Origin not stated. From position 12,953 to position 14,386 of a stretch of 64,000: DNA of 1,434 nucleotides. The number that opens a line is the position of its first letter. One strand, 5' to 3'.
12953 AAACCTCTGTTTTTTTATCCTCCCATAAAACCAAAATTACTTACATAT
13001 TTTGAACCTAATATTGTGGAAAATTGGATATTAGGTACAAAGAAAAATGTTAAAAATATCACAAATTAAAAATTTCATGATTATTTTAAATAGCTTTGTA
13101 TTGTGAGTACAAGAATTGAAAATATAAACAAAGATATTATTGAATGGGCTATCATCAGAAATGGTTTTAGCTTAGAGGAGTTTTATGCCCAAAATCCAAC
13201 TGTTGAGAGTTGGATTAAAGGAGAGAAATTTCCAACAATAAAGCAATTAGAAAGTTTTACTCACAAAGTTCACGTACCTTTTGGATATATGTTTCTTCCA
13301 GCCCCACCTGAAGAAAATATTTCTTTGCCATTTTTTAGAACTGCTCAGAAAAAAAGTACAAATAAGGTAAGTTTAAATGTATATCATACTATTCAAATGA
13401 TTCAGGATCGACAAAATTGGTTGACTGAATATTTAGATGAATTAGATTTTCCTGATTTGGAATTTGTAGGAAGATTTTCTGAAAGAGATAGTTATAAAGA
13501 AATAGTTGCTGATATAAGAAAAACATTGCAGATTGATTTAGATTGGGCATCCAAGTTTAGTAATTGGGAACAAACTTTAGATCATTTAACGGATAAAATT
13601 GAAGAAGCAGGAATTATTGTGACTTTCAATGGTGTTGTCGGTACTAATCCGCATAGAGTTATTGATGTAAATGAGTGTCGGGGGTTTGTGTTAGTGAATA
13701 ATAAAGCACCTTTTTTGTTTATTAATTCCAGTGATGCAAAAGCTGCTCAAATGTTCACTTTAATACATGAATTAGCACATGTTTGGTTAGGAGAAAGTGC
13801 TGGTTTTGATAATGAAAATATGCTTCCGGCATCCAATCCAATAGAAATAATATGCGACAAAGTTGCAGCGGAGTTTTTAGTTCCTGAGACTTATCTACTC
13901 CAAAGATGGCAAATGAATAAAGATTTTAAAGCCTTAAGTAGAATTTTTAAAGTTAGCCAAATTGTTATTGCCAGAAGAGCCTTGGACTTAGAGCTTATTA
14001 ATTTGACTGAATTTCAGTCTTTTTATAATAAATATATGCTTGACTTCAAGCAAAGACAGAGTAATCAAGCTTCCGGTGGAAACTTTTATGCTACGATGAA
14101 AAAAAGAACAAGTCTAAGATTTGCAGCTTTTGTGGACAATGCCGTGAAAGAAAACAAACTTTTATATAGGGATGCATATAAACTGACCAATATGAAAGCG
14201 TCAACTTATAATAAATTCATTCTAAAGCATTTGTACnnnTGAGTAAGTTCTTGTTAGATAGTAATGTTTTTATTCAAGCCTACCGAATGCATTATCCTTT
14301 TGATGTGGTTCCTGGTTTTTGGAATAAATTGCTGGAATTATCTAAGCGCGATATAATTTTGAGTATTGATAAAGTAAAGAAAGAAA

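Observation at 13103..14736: Translationally coupled ImmA/IrrE metalloprotease + DUF4411 PIN-like nuclease pair (candidate uncharacterised defence or toxin-antitoxin module)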

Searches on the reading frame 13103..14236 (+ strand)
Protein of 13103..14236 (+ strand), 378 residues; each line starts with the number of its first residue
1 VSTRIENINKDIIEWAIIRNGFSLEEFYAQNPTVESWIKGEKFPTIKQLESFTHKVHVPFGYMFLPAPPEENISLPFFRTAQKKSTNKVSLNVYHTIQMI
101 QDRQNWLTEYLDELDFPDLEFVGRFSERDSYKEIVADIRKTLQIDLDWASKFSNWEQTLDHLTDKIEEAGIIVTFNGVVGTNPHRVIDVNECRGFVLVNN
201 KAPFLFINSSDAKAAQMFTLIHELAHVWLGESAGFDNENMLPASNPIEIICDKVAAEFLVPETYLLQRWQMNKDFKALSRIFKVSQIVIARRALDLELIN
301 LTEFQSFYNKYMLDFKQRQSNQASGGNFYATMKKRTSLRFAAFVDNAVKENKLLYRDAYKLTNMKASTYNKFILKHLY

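Call 4: search_protein_families(library=pfam, proteins=[window:13103-14236:+], max_evalue=0.1)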
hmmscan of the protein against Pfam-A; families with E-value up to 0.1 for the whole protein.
window:13103-14236:+ (378 aa): 3 families
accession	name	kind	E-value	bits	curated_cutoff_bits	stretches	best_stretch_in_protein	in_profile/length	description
PF06114.19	Peptidase_M78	-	5.9e-15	55.6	22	1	199-293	25-122/123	IrrE N-terminal-like domain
PF20573.4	DUF6782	-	0.0059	16.3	27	1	190-228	66-102/241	Putative metallopeptidase family (DUF6782)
PF01433.26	Peptidase_M1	-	0.061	13.4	27.7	0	209-232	60-83/218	Peptidase family M1 domain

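Call 5: search_protein_families(library=padloc, proteins=[window:13103-14236:+], max_evalue=0.1)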
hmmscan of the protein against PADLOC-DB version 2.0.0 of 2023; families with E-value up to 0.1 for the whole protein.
window:13103-14236:+ (378 aa): 16 families
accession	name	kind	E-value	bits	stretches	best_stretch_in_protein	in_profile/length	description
PDLC03944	RmrA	-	3.4e-17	60.6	1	33-310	35-297/384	-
PDLC03948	RmrA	-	7.2e-16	56.1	1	29-311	33-304/397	-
PDLC03951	RmrA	-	2.7e-14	51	1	30-310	34-299/400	-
PDLC03947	RmrA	-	5.9e-14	49.7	1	34-308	41-300/383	-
PDLC03949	RmrA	-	1.2e-11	42.1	1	188-324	161-289/363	-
PDLC03954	RmrA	-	1.6e-11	41.8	1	30-301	36-295/380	-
PDLC03952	RmrA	-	2.5e-11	41.1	1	34-310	52-316/395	-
PDLC04776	PDC-M69B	-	2.7e-11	41.7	1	188-362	53-237/272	-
PDLC03945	RmrA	-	1.9e-10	38.5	1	41-310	39-307/394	-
PDLC04141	capP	-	2e-10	38.6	1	188-297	39-154/242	capP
PDLC03956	RmrA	-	7.4e-09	33.1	1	30-313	35-303/399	-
PDLC03946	RmrA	-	1.3e-07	28.7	1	194-306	168-277/357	-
PDLC03953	RmrA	-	4.8e-05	20.7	1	39-310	40-297/373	-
PDLC03982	PD-Lambda-2_B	-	6.3e-05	20.4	1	218-306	292-385/402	-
PDLC03955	RmrA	-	0.00013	19.3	1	113-281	130-272/371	-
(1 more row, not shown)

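Call 6: search_protein_families(library=ncbifam, proteins=[window:13103-14236:+], max_evalue=0.1)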
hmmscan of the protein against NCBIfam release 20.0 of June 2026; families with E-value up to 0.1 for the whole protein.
window:13103-14236:+ (378 aa): 2 families
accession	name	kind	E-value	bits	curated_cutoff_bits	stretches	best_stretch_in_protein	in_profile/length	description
NF052239.1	antitox_spr1629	equivalog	7.7e-10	38.4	335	1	41-311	39-308/377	spr1629 family repressor/antitoxin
NF007238.0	PRK09672.1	equivalog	0.016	14.5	274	1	218-264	167-209/309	phage exclusion protein Lit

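Call 8: search_protein_families(library=phrogs, proteins=[window:13103-14236:+], max_evalue=0.01)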
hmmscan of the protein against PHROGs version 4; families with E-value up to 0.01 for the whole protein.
window:13103-14236:+ (378 aa): 5 families
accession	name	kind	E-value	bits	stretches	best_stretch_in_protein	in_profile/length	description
phrog_2439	-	transcription regulation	1.9e-45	156.3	1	6-371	5-360/367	transcriptional regulator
phrog_87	-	other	2.5e-10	41.5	1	156-318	36-184/227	metallo-protease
phrog_1516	-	unknown function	9.1e-09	36.2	1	180-322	60-202/227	-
phrog_1914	-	unknown function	1.2e-06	29.4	1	175-322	50-199/222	-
phrog_8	-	transcription regulation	0.007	16.8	0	9-115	159-257/346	transcriptional regulator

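Call 10: search_solved_structures(query=window:13103-14236:+, max_evalue=1, show_alignments=2)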
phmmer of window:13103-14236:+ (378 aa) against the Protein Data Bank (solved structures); distinct sequences matched with E-value up to 1: 3.
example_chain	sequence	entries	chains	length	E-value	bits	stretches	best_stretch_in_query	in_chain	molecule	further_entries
9vzy_A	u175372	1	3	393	4.2e-10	42.6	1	32-332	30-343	HTH cro/C1-type domain-containing protein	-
7xad_C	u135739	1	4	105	0.028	16.8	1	96-146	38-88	DBL2_02 binder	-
3onj_A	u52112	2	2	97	0.041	16.3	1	95-146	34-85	t-SNARE VTI1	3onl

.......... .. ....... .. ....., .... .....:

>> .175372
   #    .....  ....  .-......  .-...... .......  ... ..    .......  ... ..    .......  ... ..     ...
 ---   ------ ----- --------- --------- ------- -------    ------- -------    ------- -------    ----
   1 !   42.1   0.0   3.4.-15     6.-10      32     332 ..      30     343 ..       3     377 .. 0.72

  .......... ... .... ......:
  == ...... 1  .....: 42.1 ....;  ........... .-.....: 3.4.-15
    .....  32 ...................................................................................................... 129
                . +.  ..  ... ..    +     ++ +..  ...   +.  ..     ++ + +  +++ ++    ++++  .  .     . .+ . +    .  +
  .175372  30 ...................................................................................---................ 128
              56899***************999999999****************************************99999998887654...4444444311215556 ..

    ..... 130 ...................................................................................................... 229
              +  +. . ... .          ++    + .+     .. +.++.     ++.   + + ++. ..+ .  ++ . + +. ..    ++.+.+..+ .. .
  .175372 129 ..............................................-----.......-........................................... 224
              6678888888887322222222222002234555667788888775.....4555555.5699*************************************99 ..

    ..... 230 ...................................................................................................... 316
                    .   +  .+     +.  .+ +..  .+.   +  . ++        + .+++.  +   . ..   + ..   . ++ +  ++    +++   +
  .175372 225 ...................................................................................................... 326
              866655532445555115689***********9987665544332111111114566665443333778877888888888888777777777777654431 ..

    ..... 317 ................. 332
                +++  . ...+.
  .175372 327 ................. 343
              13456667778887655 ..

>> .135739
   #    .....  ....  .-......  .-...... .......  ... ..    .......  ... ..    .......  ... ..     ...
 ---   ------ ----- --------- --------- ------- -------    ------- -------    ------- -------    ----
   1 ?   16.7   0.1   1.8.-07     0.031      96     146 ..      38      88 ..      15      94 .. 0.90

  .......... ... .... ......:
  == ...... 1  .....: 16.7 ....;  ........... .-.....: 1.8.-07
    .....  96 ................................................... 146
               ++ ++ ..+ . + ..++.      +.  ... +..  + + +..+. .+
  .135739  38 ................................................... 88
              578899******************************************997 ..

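Call 27: find_homologous_proteins(query=window:13103-14236:+, max_evalue=0.001)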
Query window:13103-14236:+ (378 aa): 5990 proteins with E <= 0.001 among 8000 candidates; the best 120 are listed.
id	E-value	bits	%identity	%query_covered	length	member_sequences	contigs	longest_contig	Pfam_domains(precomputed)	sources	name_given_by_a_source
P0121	2.3e-250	848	99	100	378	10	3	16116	PF06114.20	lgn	-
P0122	1.7e-207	707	81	100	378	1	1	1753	PF06114.20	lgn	-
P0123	6.1e-204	695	79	100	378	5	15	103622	PF06114.20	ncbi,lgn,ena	-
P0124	1.4e-201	687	77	100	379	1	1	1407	PF06114.20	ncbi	-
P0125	2.7e-201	686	77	100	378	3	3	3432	PF06114.20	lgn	-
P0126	2.0e-200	684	77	100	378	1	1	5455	PF06114.20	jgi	jgi:Zn-dependent peptidase ImmA (M78 family)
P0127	6.3e-199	679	77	100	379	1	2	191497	PF06114.20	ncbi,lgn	-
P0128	6.7e-199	679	76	100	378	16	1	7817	PF06114.20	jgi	-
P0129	1.8e-198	677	75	100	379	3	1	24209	PF06114.20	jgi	jgi:Zn-dependent peptidase ImmA (M78 family)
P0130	7.3e-198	675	78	100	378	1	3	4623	PF06114.20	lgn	-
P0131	1.6e-196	671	75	100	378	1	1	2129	PF06114.20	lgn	-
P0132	4.6e-196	669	76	100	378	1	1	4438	PF06114.20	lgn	-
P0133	1.5e-195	668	77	100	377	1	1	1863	PF06114.20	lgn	-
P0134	3.4e-195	666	76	100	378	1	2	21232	PF06114.20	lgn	-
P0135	1.1e-194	665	77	100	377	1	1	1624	PF06114.20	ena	-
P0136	2.9e-194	663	77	100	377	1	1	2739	PF06114.20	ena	-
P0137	2.9e-194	663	77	100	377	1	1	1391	PF06114.20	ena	-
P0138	3.2e-194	663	74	100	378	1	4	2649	PF06114.20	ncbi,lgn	-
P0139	4.3e-194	663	73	100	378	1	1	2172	PF06114.20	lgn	-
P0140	6.5e-194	662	76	100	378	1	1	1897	PF06114.20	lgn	-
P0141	7.4e-194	662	76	100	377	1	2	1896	PF06114.20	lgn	-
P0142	1.1e-193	661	76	100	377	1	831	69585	PF06114.20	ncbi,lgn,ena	-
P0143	1.1e-193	661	76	100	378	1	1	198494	PF06114.20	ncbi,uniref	ncbi:ImmA/IrrE family metallo-endopeptidase [Flavobacterium sp. DGU38]|uniref:ImmA/IrrE family metal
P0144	1.3e-193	661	76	100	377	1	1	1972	PF06114.20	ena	-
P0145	1.5e-193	661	76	100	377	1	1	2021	PF06114.20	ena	-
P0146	1.5e-193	661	76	100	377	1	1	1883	PF06114.20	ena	-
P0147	1.9e-193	661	76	100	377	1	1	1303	PF06114.20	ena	-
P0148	2.1e-193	661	76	100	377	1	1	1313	PF06114.20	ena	-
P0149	2.6e-193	660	76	100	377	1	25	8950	PF06114.20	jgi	jgi:Zn-dependent peptidase ImmA (M78 family)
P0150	2.6e-193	660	76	100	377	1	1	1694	PF06114.20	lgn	-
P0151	2.7e-193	660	76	100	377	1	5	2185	PF06114.20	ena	-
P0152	3.1e-193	660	76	100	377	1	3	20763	PF06114.20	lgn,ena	-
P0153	3.2e-193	660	75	100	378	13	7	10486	PF06114.20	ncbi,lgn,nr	ncbi:MAG: ImmA/IrrE family metallo-endopeptidase [Bacteroidales bacterium]|nr:ImmA/IrrE family metal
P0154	3.5e-193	660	76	100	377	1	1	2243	PF06114.20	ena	-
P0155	3.6e-193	660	76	100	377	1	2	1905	PF06114.20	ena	-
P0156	4.2e-193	660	76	100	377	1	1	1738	PF06114.20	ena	-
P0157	4.2e-193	660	76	100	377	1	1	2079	PF06114.20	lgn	-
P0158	4.3e-193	659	76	100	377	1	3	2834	PF06114.20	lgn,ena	-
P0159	4.7e-193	659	76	100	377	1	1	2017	PF06114.20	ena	-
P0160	4.7e-193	659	76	100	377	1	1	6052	PF06114.20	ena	-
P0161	4.8e-193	659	76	100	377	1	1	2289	PF06114.20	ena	-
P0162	5.2e-193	659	76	100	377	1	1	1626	PF06114.20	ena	-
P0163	5.4e-193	659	75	100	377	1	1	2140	PF06114.20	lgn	-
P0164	6.0e-193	659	76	100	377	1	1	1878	PF06114.20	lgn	-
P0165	6.3e-193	659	76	100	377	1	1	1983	PF06114.20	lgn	-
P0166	6.3e-193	659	76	100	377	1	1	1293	PF06114.20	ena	-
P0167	6.5e-193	659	76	100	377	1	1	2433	PF06114.20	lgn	-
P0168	6.5e-193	659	76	100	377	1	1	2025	PF06114.20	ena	-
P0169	7.0e-193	659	76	100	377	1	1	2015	PF06114.20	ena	-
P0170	7.7e-193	659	76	100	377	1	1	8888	PF06114.20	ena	-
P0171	7.8e-193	659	76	100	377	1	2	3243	PF06114.20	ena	-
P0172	8.2e-193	659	76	100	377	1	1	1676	PF06114.20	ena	-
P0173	1.0e-192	658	76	100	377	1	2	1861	PF06114.20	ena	-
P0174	1.1e-192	658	76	100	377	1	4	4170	PF06114.20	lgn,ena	-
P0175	1.1e-192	658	73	100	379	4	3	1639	PF06114.20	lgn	-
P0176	1.5e-192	658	76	100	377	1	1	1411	PF06114.20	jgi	-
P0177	1.6e-192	658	74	100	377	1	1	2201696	PF06114.20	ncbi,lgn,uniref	ncbi:hypothetical protein BPO_0030 [Bergeyella porcorum]|uniref:IrrE N-terminal-like domain-containi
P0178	1.8e-192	657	75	100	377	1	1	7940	PF06114.20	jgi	-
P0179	2.2e-192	657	76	100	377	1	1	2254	PF06114.20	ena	-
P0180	2.2e-192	657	76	100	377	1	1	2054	PF06114.20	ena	-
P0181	2.3e-192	657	76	100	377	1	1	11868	PF06114.20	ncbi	-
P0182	2.3e-192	657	76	100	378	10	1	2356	PF06114.20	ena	-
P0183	2.4e-192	657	76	100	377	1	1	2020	PF06114.20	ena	-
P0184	2.5e-192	657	76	100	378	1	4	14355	PF06114.20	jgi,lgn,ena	-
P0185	3.1e-192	657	75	100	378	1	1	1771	PF06114.20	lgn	-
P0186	4.3e-192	656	76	100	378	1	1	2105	PF06114.20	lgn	-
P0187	4.6e-192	656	75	100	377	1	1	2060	PF06114.20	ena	-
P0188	4.7e-192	656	75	100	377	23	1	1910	PF06114.20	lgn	-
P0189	5.0e-192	656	76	100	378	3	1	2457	PF06114.20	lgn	-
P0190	8.0e-192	655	76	100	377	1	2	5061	PF06114.20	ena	-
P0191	8.3e-192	655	75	100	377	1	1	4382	PF06114.20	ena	-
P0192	1.2e-191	655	75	100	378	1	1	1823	PF06114.20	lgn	-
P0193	1.2e-191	655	75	100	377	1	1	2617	PF06114.20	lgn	-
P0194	1.3e-191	655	75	100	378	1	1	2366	PF06114.20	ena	-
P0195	2.5e-191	654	74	100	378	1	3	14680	PF06114.20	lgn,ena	-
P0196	2.6e-191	654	75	100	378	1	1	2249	PF06114.20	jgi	jgi:Zn-dependent peptidase ImmA (M78 family)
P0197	2.6e-191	654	74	100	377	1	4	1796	PF06114.20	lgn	-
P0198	2.9e-191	653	76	100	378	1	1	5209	PF06114.20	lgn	-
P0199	3.3e-191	653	74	100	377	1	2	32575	PF06114.20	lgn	-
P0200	3.8e-191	653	75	100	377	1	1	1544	PF06114.20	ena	-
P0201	5.3e-191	653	74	100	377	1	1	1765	PF06114.20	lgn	-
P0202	1.2e-190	651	74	100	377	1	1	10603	PF06114.20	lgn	-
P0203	1.3e-190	651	74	100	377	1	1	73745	PF06114.20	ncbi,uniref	ncbi:ImmA/IrrE family metallo-endopeptidase [Chryseobacterium zhengzhouense]|uniref:ImmA/IrrE family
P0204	1.5e-190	651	75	100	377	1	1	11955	PF06114.20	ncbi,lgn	-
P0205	2.1e-190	651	75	100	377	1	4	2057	PF06114.20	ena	-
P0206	2.2e-190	651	75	100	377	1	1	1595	PF06114.20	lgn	-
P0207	2.4e-190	650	74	100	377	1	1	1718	PF06114.20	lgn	-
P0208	2.7e-190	650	74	100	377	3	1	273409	PF06114.20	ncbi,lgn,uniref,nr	ncbi:ImmA/IrrE family metallo-endopeptidase [uncultured Chryseobacterium sp.]|uniref:ImmA/IrrE famil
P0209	2.7e-190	650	74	100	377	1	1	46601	PF06114.20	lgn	-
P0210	3.7e-190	650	74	100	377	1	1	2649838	PF06114.20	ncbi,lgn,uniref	ncbi:ImmA/IrrE family metallo-endopeptidase [Chryseobacterium cucumeris]|uniref:ImmA/IrrE family met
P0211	4.5e-190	650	74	100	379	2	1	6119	PF06114.20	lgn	-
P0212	4.8e-190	649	75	100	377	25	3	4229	PF06114.20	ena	-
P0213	4.8e-190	649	74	100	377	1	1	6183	PF06114.20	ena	-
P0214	5.4e-190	649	75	100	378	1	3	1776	PF06114.20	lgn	-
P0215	5.7e-190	649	73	100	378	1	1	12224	PF06114.20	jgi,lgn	jgi:Zn-dependent peptidase ImmA (M78 family)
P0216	5.8e-190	649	74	100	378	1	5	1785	PF06114.20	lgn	-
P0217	6.1e-190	649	74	100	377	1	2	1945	PF06114.20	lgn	-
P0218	6.3e-190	649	74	100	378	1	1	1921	PF06114.20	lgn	-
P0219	6.4e-190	649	74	100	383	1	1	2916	PF06114.20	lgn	-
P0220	7.0e-190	649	74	100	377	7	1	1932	PF06114.20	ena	-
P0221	7.3e-190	649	74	100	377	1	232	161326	PF06114.20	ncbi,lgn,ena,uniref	ncbi:MAG: ImmA/IrrE family metallo-endopeptidase [Cloacibacterium sp.]|uniref:ImmA/IrrE family metal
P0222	7.8e-190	649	74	100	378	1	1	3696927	PF06114.20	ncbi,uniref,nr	ncbi:hypothetical protein FVB9288_00938 [Flavobacterium sp. CECT 9288]|uniref:ImmA/IrrE family metal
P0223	9.7e-190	648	76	100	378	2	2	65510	PF06114.20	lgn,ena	-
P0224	9.9e-190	648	74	100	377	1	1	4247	PF06114.20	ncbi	-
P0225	1.0e-189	648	74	100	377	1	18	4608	PF06114.20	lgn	-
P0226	1.1e-189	648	74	100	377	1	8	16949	PF06114.20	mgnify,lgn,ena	mgnify:FL=1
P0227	1.5e-189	648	74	100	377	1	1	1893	PF06114.20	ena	-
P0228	1.5e-189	648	74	100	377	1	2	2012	PF06114.20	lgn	-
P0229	1.7e-189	648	74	100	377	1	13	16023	PF06114.20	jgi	jgi:Zn-dependent peptidase ImmA (M78 family)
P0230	1.8e-189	648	74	100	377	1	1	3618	PF06114.20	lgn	-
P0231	1.9e-189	647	74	100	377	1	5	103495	PF06114.20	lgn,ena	-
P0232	2.2e-189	647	74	100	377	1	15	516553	PF06114.20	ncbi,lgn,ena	-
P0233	2.4e-189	647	75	100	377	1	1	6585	PF06114.20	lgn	-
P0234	2.4e-189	647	74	100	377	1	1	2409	PF06114.20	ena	-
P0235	3.1e-189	647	74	100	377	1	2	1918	PF06114.20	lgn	-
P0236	4.5e-189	646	74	100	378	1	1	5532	PF06114.20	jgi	jgi:Zn-dependent peptidase ImmA (M78 family)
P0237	5.9e-189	646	75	100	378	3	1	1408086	PF06114.20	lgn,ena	-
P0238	6.7e-189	646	75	99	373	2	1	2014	PF06114.20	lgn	-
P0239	8.4e-189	645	74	100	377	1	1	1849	PF06114.20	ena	-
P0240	1.1e-188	645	73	100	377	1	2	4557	PF06114.20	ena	-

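Call 39: search_solved_structures(query=A2, max_evalue=0.01, show_alignments=3)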
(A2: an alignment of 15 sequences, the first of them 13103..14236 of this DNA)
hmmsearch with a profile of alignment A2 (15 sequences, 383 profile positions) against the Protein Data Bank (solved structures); distinct sequences matched with E-value up to 0.01: 5.
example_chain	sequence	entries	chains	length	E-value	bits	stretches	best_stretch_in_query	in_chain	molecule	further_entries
9vzy_A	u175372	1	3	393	5.9e-43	150.4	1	8-379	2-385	HTH cro/C1-type domain-containing protein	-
3dte_A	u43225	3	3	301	5.9e-08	35.2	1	205-292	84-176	IrrE protein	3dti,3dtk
8slm_A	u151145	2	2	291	7.4e-08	34.9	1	205-291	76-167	Zn dependent hydrolase fused to HTH domain, IrrE ortholog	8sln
2mez_A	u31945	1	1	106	0.0021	20.2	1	11-61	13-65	Multiprotein Bridging Factor (MBP-like)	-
3lfp_A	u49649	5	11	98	0.0081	18.3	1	32-74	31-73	Csp231I C protein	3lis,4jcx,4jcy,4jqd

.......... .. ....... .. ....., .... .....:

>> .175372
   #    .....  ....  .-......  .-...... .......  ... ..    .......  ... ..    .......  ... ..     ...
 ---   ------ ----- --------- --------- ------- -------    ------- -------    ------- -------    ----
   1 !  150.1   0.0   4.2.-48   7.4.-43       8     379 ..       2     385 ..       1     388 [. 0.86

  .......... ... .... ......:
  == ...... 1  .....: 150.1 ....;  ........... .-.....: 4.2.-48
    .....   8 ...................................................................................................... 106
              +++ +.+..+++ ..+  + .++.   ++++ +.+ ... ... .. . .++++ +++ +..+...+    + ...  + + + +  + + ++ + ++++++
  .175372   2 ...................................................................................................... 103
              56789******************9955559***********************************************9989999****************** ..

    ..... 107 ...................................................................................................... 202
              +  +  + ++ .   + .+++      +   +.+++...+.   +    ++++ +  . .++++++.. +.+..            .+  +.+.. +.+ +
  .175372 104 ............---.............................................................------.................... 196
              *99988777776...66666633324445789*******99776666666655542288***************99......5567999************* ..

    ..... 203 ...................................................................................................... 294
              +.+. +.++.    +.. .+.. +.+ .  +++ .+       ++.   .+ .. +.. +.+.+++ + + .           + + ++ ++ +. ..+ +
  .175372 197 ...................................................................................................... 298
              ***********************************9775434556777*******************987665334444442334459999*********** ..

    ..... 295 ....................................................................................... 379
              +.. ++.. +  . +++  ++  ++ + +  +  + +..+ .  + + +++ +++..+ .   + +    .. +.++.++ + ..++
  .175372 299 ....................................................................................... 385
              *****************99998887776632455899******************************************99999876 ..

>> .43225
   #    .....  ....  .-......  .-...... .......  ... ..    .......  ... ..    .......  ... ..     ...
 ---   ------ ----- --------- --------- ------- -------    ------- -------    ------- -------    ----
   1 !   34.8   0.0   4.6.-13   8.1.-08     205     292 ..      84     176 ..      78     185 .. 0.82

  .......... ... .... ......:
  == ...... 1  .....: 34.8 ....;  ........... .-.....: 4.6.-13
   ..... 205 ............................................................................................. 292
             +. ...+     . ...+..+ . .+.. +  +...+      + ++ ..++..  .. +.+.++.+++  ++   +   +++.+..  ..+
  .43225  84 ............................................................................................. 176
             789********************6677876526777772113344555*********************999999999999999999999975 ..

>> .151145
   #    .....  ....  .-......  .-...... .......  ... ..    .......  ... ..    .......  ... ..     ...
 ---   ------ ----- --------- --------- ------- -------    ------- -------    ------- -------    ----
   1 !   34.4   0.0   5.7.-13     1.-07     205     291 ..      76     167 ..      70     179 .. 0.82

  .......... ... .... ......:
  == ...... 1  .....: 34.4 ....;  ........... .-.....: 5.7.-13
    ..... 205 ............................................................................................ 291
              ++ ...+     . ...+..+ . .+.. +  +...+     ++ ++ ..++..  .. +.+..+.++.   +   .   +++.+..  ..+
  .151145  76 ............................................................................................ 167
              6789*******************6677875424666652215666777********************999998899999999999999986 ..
